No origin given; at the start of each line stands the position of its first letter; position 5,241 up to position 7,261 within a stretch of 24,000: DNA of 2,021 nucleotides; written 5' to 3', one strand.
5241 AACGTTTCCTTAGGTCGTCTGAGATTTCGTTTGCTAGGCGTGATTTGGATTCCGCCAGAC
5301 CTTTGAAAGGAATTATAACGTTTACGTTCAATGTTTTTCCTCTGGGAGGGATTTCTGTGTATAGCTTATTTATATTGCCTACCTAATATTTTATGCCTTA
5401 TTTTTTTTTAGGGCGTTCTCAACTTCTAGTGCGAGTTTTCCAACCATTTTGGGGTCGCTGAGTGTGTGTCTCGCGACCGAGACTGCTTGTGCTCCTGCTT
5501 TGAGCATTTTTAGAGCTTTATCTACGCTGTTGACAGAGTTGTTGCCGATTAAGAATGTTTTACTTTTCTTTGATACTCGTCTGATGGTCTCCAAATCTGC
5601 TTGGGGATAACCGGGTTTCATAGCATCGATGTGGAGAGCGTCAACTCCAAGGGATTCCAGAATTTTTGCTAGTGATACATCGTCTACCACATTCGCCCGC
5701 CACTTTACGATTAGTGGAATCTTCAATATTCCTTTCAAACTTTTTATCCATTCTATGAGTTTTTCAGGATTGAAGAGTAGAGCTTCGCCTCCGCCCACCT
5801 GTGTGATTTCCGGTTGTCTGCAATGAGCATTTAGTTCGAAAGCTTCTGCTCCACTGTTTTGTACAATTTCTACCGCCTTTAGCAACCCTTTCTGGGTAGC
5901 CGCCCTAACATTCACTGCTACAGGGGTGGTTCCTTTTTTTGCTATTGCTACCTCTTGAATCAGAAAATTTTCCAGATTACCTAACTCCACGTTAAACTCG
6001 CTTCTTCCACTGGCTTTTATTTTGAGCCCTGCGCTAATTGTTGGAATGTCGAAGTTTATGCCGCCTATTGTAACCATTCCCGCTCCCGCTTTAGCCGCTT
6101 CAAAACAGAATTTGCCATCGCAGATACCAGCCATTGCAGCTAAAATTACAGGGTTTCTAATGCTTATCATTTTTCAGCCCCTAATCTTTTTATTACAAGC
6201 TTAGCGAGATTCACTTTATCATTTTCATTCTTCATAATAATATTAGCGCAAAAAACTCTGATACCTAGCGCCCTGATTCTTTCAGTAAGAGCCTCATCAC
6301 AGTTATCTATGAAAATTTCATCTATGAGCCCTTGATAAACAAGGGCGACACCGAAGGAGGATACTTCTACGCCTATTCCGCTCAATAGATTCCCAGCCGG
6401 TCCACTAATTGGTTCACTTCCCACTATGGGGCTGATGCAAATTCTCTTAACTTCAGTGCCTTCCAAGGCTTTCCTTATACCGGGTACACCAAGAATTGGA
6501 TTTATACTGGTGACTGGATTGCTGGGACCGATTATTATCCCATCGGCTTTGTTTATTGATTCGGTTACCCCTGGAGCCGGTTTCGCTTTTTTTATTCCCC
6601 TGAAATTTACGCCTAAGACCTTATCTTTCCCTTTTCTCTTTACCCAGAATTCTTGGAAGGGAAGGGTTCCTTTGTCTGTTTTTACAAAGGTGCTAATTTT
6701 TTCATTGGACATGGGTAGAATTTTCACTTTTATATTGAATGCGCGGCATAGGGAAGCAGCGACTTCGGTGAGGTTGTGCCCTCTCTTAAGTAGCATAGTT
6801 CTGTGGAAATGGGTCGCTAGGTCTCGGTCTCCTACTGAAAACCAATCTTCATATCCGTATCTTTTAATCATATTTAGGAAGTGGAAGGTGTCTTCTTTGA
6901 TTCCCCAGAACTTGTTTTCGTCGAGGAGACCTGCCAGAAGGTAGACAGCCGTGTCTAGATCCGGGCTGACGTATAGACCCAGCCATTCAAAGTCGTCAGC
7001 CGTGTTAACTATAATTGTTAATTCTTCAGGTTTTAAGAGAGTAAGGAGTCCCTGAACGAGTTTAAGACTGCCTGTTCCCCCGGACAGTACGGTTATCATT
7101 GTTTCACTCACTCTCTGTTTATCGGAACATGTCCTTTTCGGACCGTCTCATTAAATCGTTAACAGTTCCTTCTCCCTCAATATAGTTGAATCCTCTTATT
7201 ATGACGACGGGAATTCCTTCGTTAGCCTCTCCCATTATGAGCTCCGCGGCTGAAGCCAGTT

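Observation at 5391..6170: FMN TIM-barrel (Dus/DHOD-like) gene translationally coupled inside the cofE-cofD-cofC operon: candidate for the unassigned archaeal F420 step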

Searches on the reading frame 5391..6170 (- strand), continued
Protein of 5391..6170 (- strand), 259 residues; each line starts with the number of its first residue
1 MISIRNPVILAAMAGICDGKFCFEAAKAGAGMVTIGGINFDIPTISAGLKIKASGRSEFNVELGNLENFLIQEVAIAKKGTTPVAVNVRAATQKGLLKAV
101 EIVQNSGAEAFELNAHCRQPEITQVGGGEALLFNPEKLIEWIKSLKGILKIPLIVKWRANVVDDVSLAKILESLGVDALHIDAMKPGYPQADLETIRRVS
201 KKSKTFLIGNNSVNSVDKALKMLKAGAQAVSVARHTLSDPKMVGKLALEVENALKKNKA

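Call 74: list_cluster_members(proteins=[P0282, P0288, P0292, P0294, P0295, P0298, P0299, P0302, P0303, P0308])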
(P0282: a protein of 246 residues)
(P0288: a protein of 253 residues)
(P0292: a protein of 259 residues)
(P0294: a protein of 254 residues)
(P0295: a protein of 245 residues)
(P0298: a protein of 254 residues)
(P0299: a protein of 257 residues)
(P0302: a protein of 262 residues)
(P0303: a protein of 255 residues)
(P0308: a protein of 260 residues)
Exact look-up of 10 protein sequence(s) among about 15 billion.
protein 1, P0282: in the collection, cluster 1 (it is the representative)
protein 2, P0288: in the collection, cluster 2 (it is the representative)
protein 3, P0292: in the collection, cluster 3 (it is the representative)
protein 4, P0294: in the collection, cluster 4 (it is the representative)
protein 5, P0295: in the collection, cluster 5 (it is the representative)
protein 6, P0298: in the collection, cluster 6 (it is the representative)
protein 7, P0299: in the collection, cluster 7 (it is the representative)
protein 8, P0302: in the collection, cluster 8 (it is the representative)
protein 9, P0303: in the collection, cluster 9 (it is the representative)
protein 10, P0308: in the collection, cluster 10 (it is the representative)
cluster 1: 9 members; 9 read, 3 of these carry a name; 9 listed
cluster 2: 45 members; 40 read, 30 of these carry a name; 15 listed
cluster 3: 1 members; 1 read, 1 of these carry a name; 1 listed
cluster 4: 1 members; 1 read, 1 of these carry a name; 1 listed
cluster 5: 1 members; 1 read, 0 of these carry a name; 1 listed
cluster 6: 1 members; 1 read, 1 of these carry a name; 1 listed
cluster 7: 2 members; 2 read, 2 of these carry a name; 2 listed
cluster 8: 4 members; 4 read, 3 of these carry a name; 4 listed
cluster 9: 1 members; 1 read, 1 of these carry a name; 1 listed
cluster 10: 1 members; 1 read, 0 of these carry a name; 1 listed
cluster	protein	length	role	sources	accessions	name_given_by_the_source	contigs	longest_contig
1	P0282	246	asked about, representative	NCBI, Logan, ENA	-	-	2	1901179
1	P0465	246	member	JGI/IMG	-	TIM-barrel protein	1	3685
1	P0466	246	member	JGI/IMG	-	TIM-barrel protein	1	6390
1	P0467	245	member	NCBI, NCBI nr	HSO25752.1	MAG TPA: MJ0144 family RNA dihydrouridine synthase-like protein [Methanobacteriaceae ... | MJ0144 family RNA dihydrouridine synthase-like protein [Methanobacteriaceae archaeon]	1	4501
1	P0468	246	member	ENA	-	-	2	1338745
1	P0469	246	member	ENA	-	-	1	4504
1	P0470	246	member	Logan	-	-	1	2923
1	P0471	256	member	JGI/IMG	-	-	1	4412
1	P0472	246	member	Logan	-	-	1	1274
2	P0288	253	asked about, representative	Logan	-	-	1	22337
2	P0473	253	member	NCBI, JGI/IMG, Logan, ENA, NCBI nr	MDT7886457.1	MAG: HisA/HisF-related TIM barrel protein [Thermoproteota archaeon] | TIM-barrel protein | HisA/HisF-related TIM barrel protein [Thermoproteota archaeon]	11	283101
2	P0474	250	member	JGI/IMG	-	TIM-barrel protein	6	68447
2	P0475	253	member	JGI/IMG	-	TIM-barrel protein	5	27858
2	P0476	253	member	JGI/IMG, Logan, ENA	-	TIM-barrel protein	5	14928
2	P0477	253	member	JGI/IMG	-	TIM-barrel protein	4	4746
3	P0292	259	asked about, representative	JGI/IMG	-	TIM-barrel protein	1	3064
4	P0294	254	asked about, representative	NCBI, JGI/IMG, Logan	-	TIM-barrel protein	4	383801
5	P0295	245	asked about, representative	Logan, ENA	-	-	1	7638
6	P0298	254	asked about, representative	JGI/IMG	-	TIM-barrel protein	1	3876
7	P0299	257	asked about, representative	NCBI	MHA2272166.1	MAG: tRNA-dihydrouridine synthase [Candidatus Hodarchaeales archaeon]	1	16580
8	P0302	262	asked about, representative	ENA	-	-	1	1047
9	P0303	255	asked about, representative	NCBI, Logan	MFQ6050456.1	MAG: tRNA-dihydrouridine synthase [Candidatus Hydrothermarchaeota archaeon]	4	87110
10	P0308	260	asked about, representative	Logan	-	-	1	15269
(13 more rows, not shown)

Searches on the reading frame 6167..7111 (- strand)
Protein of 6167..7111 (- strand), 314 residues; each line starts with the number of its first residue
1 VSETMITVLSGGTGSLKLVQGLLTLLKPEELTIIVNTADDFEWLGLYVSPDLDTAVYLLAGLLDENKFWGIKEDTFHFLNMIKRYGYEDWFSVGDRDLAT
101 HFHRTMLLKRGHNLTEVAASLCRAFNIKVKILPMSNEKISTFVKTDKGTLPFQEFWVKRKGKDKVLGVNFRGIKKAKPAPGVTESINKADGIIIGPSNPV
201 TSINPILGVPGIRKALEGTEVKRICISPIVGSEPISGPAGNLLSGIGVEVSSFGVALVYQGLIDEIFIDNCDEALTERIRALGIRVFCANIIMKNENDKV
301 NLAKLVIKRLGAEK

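Call 3: search_protein_families(library=pfam, proteins=[window:6167-7111:-], max_evalue=0.01)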
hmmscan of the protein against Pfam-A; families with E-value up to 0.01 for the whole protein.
window:6167-7111:- (314 aa): 1 family
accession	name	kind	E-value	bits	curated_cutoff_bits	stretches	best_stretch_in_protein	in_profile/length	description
PF01933.23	CofD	-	2.8e-51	174.9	30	1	6-270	1-261/290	2-phospho-L-lactate transferase CofD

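Call 4: search_protein_families(library=ncbifam, proteins=[window:6167-7111:-], max_evalue=0.01)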
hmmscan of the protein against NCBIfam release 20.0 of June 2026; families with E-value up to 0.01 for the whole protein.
window:6167-7111:- (314 aa): 2 families
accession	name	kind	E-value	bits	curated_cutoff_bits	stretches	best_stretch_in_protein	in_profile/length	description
TIGR01819.1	F420_cofD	equivalog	4.8e-103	344.3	257.45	1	6-307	1-300/301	2-phospho-L-lactate transferase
TIGR01826.1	CofD_related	subfamily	6.3e-15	55.4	196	1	119-230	105-214/310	uridine diphosphate-N-acetylglucosamine-binding protein YvcK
